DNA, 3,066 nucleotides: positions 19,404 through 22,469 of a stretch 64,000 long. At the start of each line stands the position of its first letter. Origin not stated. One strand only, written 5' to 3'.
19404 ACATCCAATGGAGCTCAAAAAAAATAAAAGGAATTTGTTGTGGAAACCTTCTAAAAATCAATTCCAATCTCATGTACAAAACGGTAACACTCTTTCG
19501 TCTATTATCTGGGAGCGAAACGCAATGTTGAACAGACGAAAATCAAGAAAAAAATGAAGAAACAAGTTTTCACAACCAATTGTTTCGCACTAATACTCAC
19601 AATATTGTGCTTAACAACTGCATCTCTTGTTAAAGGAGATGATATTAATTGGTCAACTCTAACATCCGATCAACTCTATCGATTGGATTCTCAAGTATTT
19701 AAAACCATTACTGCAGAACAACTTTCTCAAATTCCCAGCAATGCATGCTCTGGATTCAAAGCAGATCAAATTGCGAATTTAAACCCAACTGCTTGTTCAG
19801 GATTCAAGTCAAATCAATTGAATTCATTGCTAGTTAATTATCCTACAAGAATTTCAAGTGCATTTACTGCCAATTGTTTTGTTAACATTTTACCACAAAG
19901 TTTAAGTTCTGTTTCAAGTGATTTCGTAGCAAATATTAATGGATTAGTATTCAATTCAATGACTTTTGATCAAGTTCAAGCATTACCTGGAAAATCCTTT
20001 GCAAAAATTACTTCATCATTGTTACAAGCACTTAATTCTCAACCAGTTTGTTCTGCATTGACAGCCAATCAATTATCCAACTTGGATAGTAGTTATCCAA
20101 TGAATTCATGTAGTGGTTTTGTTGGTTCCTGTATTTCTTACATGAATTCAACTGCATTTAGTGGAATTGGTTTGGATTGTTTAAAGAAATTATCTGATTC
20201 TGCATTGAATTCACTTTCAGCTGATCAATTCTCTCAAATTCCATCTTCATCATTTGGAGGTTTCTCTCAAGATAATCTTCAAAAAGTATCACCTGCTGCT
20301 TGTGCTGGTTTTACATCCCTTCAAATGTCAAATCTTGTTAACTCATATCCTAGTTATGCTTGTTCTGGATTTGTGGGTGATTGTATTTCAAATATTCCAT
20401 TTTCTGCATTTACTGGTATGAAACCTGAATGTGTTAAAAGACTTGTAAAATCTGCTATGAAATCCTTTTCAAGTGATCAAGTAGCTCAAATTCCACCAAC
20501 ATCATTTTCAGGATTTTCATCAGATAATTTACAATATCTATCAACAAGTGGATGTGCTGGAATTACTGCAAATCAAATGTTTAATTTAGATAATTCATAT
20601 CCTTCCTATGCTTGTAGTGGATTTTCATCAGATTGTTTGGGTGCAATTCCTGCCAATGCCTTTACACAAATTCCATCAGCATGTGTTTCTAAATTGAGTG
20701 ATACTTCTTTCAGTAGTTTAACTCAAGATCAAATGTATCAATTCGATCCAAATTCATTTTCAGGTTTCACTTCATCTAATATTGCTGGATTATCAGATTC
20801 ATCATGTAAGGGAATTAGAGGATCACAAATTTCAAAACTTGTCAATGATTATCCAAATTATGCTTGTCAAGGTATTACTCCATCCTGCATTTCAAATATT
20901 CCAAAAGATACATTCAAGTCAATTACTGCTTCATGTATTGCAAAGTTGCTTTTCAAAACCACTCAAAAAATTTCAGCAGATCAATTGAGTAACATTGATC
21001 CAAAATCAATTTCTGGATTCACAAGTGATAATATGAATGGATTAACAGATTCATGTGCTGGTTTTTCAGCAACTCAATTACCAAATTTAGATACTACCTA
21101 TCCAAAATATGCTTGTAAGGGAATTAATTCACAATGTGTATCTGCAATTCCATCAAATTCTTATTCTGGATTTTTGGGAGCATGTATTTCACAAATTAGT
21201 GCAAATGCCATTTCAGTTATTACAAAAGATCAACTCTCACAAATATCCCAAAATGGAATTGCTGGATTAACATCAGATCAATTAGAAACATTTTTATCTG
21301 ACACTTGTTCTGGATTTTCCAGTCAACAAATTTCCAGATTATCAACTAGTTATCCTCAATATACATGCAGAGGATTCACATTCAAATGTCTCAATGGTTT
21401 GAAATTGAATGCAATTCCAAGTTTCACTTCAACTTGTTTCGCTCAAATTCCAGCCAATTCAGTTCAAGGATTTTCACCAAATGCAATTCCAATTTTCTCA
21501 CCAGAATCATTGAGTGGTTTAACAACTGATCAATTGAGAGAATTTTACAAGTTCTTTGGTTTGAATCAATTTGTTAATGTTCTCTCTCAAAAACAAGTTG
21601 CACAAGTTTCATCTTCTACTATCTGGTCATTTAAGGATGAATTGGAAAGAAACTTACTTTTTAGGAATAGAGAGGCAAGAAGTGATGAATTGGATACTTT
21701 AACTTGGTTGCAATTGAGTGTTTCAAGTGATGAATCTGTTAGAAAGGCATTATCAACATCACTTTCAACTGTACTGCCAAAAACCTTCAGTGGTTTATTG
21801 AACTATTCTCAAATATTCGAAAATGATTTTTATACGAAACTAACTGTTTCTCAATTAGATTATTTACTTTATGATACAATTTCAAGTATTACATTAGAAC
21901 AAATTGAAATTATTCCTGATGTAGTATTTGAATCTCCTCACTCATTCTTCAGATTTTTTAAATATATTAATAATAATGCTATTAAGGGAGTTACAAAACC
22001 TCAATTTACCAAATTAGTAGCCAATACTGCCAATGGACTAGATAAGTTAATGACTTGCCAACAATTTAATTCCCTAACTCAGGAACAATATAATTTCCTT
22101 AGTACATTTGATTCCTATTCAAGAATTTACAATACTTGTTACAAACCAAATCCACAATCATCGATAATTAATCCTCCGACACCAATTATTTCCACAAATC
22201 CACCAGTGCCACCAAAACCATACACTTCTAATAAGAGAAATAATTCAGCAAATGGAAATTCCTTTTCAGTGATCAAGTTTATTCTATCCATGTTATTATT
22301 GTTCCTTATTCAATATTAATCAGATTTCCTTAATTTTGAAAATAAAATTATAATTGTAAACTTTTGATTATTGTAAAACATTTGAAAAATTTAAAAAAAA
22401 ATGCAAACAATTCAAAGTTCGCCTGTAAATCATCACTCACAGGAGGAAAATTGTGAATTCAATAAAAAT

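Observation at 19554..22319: Novel ACSGF-containing approximately 100-aa tandem repeat family in a secreted GPI-type surface protein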

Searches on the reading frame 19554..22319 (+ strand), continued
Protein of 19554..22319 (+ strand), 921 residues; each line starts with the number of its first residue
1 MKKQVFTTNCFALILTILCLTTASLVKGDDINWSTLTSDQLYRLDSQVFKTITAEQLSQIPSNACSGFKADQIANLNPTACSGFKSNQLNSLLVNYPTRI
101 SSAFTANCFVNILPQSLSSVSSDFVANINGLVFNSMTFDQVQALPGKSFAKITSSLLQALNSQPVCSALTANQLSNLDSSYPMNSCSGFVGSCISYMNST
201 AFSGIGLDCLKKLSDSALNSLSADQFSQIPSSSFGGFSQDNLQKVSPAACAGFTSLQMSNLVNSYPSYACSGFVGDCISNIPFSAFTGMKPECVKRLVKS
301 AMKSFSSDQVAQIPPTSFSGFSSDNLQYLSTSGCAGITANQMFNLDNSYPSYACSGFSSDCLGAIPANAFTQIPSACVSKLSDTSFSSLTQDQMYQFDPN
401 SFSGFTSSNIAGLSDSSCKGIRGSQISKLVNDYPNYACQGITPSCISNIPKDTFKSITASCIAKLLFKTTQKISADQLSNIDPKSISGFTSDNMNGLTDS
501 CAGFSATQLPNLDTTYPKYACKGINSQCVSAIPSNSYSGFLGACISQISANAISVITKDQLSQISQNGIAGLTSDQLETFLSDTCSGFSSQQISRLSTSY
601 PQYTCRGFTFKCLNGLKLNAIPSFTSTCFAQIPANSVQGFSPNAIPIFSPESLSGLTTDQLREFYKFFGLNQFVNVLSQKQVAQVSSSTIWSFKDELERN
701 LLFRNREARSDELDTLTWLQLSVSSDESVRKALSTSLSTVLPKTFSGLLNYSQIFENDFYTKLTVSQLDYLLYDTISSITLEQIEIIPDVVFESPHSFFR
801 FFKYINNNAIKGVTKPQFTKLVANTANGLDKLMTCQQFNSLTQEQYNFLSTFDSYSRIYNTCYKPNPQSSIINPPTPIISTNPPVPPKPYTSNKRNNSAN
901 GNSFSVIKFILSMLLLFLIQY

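Call 69: search_protein_families(library=pfam, alignment_id=A3, max_evalue=0.01)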
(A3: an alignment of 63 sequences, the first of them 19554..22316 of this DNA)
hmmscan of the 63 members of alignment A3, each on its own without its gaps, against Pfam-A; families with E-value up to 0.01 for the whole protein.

A. member 1, window:19554-22316:+ (921 aa): 1 family
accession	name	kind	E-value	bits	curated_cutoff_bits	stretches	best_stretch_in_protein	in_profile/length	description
PF10621.14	FpoO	-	0.0005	20.7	25.2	0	510-532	22-44/110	F420H2 dehydrogenase subunit FpoO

B. families by the number of members that match (of 63 scanned): 16 families
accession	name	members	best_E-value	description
PF20080.4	ALTTAQ_rpt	28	7.8e-13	ALTTAQ repeat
PF15335.11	CAAP1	3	3.5e-10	Caspase activity and apoptosis inhibitor 1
PF10621.14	FpoO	2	0.0005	F420H2 dehydrogenase subunit FpoO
PF04886.17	PT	1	1.3e-07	PT disordered repeat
PF10109.15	Phage_TAC_7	1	4.4e-06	Phage tail assembly chaperone proteins, E, or 41 or 14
PF05808.16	Podoplanin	1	0.00012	Podoplanin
PF00690.31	Cation_ATPase_N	1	0.0014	Cation transporter/ATPase, N-terminus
PF22996.2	C2H2-2nd_BIRD-IDD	1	0.002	BIRD-IDD transcription factor, second C2H2 zinc finger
PF13855.12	LRR_8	1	0.0023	Leucine rich repeat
PF13443.12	HTH_26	1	0.0024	Cro/C1-type HTH DNA-binding domain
PF25799.1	prePAAR_I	1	0.003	Class I prePAAR effector Rhs1 motif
PF21202.3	SLX1_C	1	0.0031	Structure-specific endonuclease subunit SLX1, C-terminal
PF21672.2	COMM_HN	1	0.005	COMMD2-7/10, HN domain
PF12191.14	stn_TNFRSF12A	1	0.0051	Tumour necrosis factor receptor stn_TNFRSF12A_TNFR domain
PF20776.3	SLS1_N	1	0.0058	SLS1 protein N-terminal domain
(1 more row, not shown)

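Call 82: search_protein_families(library=ncbifam, proteins=[window:19554-22316:+, P0005, P0020, P0015], max_evalue=0.01)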
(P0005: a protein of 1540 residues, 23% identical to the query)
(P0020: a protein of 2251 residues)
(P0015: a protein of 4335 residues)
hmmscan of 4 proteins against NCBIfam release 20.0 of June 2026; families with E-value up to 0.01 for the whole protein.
window:19554-22316:+ (921 aa): 0 families

P0005 (1540 aa): 0 families

P0020 (2251 aa): 1 family
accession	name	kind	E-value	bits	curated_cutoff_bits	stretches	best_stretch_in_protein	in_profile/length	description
NF002015.0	PRK00819.1-5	equivalog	2e-05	24.2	279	0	1414-1457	25-66/210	RNA 2'-phosphotransferase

P0015 (4335 aa): 0 families

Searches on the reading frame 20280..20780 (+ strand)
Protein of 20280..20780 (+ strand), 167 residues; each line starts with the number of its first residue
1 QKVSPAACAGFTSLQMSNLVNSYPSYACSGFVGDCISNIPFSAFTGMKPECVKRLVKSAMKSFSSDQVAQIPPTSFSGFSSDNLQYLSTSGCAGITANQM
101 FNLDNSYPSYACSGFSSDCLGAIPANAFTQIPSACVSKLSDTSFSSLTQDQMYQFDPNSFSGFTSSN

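Call 62: predict_structure(alignment_id=A2)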
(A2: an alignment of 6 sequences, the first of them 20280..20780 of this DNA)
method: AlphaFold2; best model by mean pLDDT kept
length: 167 residues; sequences in the alignment: 6
mean_pLDDT: 93.1   pTM: 0.87
mean pLDDT of the five models: 93.1, 93.0, 92.7, 91.3, 89.3
residues with pLDDT >= 90: 138; 70-90: 28; 50-70: 1; < 50: 0
segments of 3 or more residues with pLDDT < 50: none
pLDDT, mean of each block of 10 residues (from residue 1): 84 95 89 89 97 94 97 97 95 97 95 95 96 93 87 93 85
secondary structure, 60 per line:
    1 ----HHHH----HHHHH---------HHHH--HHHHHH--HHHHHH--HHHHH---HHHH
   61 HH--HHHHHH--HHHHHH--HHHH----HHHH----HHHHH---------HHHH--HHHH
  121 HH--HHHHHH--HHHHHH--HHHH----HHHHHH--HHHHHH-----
elements in order: H5-8 H13-17 H27-30 H33-38 H41-46 H49-53 H57-62 H65-70 H73-78 H81-84 H89-92 H97-101 H111-114 H117-122 H125-130 H133-138 H141-144 H149-154 H157-162

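Call 64: fold_search(model_id=the predicted structure, library=pdb)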
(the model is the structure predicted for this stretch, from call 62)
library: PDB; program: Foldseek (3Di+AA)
matches with E <= 10: 176; with E <= 0.001: 0
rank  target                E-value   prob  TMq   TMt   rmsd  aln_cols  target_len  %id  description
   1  7ued_M                4.2e-03  0.99  0.39  0.27   8.5       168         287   15  Crystal structure of full length mesothelin bound with MORAb-009 Fab (released 2023-02-01)
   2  8fsl_E                5.8e-03  0.89  0.29  0.19  11.9       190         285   14  Human Mesothelin bound to a neutralizing VH domain antibody (released 2024-05-29)
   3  8cx3_B                1.0e-02  0.96  0.35  0.26  11.0       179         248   13  Crystal structure of full-length mesothelin (released 2023-02-01)
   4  8cxc_M                1.3e-02  0.94  0.30  0.20  10.0       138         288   14  Novel Anti-Mesothelin Antibodies Enable Crystallography of the Intact Mesothelin Ectodo- main and Engineering of Poten (released 2023-06-07)
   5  8fsl_F                1.3e-02  0.82  0.29  0.19  11.7       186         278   14  Human Mesothelin bound to a neutralizing VH domain antibody (released 2024-05-29)
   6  8cx3_A                1.6e-02  0.85  0.32  0.25   9.5       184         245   12  Crystal structure of full-length mesothelin (released 2023-02-01)
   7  7u9j_A                2.2e-02  0.93  0.32  0.27   9.8       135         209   17  Crystal structure of Mesothelin-207 fragment (released 2023-02-01)
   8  8cyh_M                2.9e-02  0.54  0.28  0.19  17.1       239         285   12  Novel Anti-Mesothelin Antibodies Enable Crystallography of the Intact Mesothelin Ectodo- main and Engineering of Poten (released 2023-06-07)
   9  8cz8_E                4.0e-02  0.90  0.32  0.35   9.8       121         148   16  Novel Anti-Mesothelin Antibodies Enable Crystallography of the Intact Mesothelin Ectodo- main and Engineering of Poten (released 2023-06-07)
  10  9evd_3                3.0e-01  0.18  0.29  0.20  10.5       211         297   12  In situ structure of the peripheral stalk of the mitochondrial ATPsynthase in whole Polytomella cells (released 2024-09-18)
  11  6rd4_3                3.7e-01  0.20  0.28  0.22   8.2       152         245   14  CryoEM structure of Polytomella F-ATP synthase, Full dimer, composite map (released 2019-07-03)
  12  4a3v_C                3.7e-01  0.14  0.25  0.14  10.9       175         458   12  yeast regulatory particle proteasome assembly chaperone Hsm3 in complex with Rpt1 C-terminal fragment (released 2012-04-11)
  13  4a3v_A                3.7e-01  0.12  0.23  0.13  10.5       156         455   15  yeast regulatory particle proteasome assembly chaperone Hsm3 in complex with Rpt1 C-terminal fragment (released 2012-04-11)
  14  4a3t_A                4.1e-01  0.15  0.20  0.11   7.1        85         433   14  yeast regulatory particle proteasome assembly chaperone Hsm3 (released 2012-04-11)
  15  5bz5_A                4.6e-01  0.14  0.28  0.17  10.1       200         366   12  Crystal structure of the RNA-binding domain of yeast Puf5p bound to AMN1 RNA (released 2015-09-23)
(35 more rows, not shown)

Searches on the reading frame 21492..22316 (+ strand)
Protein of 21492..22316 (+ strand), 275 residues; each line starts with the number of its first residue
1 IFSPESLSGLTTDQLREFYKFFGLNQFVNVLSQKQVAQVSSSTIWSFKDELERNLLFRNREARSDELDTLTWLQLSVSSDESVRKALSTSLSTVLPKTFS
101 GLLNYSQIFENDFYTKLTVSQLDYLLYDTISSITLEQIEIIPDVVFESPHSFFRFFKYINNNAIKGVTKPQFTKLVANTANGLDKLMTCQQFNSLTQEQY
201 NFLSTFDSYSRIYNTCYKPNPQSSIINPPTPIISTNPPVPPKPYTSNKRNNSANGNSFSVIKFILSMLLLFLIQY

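Call 49: find_homologous_proteins(query=window:21492-22316:+, max_evalue=0.001)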
Query window:21492-22316:+: 560 candidates shared short words with the query, none scored E <= 0.001.
